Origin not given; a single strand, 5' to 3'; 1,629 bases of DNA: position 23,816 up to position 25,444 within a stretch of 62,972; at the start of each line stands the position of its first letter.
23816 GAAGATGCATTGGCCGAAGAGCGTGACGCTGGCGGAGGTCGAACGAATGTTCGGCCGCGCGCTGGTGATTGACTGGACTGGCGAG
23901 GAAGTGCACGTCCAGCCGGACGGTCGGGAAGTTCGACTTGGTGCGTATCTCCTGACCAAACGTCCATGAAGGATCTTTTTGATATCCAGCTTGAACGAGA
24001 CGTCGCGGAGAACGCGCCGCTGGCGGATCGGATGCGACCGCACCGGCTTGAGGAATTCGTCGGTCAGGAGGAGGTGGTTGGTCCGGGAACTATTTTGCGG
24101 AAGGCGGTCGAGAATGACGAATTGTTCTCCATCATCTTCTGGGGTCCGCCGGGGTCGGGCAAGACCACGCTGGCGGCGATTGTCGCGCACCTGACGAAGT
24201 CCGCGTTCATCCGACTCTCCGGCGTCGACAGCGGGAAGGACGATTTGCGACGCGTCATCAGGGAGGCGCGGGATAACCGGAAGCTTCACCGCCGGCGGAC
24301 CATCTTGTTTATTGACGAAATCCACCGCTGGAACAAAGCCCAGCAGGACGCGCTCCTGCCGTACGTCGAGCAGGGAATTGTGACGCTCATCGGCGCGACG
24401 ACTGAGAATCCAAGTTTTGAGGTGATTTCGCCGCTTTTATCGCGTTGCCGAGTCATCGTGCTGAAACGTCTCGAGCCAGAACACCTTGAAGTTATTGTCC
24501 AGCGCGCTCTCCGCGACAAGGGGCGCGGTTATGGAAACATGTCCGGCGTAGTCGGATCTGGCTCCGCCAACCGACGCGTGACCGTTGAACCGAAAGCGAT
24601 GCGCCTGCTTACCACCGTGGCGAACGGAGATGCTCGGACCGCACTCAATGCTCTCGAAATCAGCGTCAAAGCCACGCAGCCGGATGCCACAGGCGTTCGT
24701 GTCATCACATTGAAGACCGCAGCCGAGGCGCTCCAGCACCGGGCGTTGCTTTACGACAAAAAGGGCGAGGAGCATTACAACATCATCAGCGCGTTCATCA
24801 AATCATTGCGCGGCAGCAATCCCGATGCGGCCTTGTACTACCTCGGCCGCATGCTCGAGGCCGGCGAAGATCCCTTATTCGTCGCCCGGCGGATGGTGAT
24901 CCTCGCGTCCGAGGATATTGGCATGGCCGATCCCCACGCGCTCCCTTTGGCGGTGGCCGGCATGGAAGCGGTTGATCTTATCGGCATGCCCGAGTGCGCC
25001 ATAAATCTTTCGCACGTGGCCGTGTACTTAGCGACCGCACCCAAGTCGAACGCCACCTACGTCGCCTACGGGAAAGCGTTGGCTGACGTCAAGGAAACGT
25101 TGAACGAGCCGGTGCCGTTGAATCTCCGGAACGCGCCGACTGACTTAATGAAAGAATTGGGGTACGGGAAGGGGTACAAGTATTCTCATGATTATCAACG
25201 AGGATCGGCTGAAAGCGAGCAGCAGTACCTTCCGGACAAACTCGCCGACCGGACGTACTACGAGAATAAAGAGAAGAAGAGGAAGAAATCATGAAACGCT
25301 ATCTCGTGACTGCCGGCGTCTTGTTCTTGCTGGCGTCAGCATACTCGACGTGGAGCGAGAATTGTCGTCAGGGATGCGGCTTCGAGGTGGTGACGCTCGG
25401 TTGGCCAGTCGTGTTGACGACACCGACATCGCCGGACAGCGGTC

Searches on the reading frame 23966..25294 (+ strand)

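Call 48: search_protein_families(library=pfam, proteins=[window:23966-25294:+], max_evalue=0.00001)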
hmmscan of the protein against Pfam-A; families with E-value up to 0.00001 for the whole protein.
window:23966-25294:+ (442 aa): 5 families
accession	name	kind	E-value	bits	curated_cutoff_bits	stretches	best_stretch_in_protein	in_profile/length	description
PF12002.13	MgsA_C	-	1.1e-66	224.3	27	1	283-441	1-157/167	MgsA AAA+ ATPase C terminal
PF16193.11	AAA_assoc_2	-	8.5e-28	96.9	34.3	1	202-282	2-81/81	AAA C-terminal domain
PF00004.35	AAA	-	7.2e-17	62.5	21.2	1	56-167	1-129/131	ATPase family associated with various cellular activities (AAA)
PF05496.18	RuvB_N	-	9.6e-15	55.1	27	1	23-142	1-116/159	Holliday junction DNA helicase RuvB P-loop domain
PF07728.20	AAA_5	-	7.9e-08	32.8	22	1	56-147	2-103/139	AAA domain (dynein-related subfamily)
